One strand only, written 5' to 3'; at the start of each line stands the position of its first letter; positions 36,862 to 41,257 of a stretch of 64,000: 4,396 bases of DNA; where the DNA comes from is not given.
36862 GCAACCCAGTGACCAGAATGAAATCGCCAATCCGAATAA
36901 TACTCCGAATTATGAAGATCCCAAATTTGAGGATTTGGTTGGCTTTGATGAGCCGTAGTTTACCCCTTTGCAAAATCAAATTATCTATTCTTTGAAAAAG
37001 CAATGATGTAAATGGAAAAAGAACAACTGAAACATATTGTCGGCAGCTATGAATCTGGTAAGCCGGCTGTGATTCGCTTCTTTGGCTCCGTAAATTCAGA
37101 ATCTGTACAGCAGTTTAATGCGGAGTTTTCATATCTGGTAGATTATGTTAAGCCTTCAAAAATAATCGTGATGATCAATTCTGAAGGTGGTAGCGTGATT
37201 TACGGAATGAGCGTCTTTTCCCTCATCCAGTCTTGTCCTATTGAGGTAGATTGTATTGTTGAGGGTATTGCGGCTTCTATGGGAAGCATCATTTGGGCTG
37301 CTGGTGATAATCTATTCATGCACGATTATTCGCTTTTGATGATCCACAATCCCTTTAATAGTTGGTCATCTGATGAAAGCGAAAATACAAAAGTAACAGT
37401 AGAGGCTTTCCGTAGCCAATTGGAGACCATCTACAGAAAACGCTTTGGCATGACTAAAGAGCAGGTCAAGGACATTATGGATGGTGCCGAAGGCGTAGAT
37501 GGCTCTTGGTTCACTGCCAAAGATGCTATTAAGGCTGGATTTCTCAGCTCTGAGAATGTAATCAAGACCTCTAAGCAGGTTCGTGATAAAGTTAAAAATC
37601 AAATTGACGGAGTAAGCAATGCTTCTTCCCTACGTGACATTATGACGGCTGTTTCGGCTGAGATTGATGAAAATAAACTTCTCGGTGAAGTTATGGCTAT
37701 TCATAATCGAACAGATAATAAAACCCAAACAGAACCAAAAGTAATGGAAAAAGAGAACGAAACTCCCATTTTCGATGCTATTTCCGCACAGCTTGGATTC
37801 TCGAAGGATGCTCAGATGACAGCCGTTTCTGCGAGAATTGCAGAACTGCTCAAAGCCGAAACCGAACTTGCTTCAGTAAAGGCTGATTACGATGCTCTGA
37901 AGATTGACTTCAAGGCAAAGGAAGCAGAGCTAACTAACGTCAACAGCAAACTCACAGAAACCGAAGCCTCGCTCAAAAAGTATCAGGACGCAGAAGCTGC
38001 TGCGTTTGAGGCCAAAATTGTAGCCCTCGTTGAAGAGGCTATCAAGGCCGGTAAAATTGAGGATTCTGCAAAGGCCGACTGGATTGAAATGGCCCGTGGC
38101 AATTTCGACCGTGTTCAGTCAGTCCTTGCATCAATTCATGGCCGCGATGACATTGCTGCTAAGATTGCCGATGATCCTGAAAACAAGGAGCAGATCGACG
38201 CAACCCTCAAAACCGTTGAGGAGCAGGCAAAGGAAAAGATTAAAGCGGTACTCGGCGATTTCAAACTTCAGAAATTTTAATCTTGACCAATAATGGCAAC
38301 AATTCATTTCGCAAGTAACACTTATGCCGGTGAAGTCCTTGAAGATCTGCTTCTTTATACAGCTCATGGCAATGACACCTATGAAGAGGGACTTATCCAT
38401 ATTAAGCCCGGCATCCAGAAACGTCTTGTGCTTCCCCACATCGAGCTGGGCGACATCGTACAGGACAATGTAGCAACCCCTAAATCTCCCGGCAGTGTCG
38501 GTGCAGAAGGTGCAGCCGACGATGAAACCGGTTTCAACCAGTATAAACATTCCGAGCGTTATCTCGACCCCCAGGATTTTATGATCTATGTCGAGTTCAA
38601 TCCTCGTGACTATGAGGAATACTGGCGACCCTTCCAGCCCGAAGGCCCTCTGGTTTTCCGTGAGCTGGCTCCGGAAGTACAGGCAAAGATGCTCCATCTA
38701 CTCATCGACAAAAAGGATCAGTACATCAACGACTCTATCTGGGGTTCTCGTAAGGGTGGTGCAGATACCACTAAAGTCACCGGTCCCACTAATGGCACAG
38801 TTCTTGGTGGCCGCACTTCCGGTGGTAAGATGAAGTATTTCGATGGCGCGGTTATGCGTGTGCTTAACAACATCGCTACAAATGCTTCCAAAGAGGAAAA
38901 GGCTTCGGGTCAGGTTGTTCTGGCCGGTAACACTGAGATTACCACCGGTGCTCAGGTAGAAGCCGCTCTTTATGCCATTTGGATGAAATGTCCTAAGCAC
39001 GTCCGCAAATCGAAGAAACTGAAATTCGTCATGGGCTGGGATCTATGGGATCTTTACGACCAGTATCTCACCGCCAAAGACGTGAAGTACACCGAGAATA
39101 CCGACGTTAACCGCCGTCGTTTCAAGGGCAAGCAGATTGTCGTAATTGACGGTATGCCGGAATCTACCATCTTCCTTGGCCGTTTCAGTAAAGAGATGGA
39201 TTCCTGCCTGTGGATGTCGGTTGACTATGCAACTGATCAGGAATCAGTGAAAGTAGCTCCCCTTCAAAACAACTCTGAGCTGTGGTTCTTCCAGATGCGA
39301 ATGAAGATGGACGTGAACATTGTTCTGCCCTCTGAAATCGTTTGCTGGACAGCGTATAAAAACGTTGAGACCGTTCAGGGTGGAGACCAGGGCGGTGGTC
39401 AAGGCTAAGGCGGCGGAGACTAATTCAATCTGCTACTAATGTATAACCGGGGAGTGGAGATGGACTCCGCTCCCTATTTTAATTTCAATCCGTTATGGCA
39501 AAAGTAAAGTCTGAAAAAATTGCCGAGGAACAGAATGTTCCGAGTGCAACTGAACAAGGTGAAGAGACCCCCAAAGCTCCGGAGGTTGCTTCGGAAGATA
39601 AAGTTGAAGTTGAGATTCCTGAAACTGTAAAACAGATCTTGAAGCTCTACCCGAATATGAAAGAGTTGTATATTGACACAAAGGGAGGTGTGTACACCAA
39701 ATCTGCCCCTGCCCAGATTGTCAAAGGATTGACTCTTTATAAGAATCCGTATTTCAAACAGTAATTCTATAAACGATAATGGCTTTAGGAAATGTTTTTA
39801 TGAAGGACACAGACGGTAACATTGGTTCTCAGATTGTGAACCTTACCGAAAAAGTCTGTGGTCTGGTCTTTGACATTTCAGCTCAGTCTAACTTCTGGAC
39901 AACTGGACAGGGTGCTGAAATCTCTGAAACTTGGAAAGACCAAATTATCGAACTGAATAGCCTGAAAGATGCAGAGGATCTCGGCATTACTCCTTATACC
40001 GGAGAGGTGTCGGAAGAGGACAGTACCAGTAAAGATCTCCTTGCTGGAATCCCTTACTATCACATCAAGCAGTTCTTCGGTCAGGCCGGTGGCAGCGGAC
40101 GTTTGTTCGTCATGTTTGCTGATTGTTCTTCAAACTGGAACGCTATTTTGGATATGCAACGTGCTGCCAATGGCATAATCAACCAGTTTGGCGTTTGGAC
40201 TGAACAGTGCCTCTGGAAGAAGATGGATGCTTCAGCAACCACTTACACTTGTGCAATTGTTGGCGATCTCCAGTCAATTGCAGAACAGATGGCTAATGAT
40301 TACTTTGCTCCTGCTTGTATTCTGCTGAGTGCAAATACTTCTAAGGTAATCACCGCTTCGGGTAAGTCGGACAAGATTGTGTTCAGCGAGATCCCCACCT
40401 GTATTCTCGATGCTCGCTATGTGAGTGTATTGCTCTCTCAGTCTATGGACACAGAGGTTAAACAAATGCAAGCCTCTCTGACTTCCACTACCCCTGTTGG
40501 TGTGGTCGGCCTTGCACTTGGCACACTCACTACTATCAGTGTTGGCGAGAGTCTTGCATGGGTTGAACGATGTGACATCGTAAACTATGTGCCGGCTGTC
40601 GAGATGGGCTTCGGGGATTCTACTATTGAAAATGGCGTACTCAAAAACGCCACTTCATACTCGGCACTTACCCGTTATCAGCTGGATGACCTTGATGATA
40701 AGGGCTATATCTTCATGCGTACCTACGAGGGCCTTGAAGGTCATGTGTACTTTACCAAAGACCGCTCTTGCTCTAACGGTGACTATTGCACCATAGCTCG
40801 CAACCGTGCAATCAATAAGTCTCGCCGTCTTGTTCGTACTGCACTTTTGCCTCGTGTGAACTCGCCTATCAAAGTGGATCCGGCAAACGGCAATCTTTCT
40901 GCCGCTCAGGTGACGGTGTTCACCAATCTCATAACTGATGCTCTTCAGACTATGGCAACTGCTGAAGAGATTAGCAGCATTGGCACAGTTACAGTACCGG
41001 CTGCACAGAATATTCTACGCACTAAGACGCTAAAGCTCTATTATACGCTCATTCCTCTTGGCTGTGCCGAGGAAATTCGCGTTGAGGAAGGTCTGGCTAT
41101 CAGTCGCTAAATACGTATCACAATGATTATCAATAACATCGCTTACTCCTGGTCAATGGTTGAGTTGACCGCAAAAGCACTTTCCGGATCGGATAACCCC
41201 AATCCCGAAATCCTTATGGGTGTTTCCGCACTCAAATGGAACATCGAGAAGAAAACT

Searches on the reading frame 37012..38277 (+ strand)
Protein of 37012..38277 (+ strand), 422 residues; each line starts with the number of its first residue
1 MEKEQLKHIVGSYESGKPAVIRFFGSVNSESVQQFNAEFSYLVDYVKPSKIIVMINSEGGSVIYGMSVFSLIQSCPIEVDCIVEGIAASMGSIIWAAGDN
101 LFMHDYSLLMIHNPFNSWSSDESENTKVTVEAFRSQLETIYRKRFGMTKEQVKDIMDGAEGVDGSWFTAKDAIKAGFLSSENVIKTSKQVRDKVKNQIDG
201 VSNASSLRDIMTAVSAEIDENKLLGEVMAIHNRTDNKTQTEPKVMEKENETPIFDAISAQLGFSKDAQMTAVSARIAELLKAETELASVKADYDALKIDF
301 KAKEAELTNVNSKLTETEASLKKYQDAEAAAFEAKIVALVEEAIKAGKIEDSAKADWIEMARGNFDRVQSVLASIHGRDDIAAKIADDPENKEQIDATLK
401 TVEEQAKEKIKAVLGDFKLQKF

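Call 84: search_protein_families(library=phrogs, proteins=[window:37012-38277:+], max_evalue=0.00001)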
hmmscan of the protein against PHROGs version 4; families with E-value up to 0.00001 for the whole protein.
window:37012-38277:+ (422 aa): 8 families
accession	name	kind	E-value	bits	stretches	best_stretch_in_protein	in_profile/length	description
phrog_2976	-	head and packaging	4e-42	146.3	1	4-398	6-379/394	head maturation protease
phrog_94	-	head and packaging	2.4e-29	104.3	1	16-345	78-427/622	head maturation protease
phrog_1684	-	head and packaging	1.1e-23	85.1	1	49-252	73-271/284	head maturation protease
phrog_133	-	head and packaging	1.2e-23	84.6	1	34-271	37-257/668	head maturation protease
phrog_3348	-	unknown function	1.7e-19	71.4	1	34-319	55-331/386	-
phrog_1827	-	other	1.3e-15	58.3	1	30-171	34-172/202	ATP-dependent protease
phrog_328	-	head and packaging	2.9e-06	28.1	1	231-406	156-320/339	head maturation protease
phrog_13984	-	unknown function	8.2e-06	27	0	33-108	48-120/123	-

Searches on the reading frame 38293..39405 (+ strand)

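Call 84: search_protein_families(library=phrogs, proteins=[window:38293-39405:+], max_evalue=0.00001)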
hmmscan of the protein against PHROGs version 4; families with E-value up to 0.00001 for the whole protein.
window:38293-39405:+ (371 aa): 2 families
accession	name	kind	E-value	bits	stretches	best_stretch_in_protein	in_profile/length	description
phrog_11320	-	unknown function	8.7e-51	173.7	2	1-164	1-152/324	-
phrog_20525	-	head and packaging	1.1e-08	35.5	1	101-354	81-324/328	virion structural protein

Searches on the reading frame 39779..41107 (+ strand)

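Call 84: search_protein_families(library=phrogs, proteins=[window:39779-41107:+], max_evalue=0.00001)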
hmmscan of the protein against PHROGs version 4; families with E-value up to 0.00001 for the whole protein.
window:39779-41107:+ (443 aa): 1 family
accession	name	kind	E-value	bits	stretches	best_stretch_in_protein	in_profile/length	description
phrog_907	-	tail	3.5e-24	86.6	1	165-441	163-372/376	tail sheath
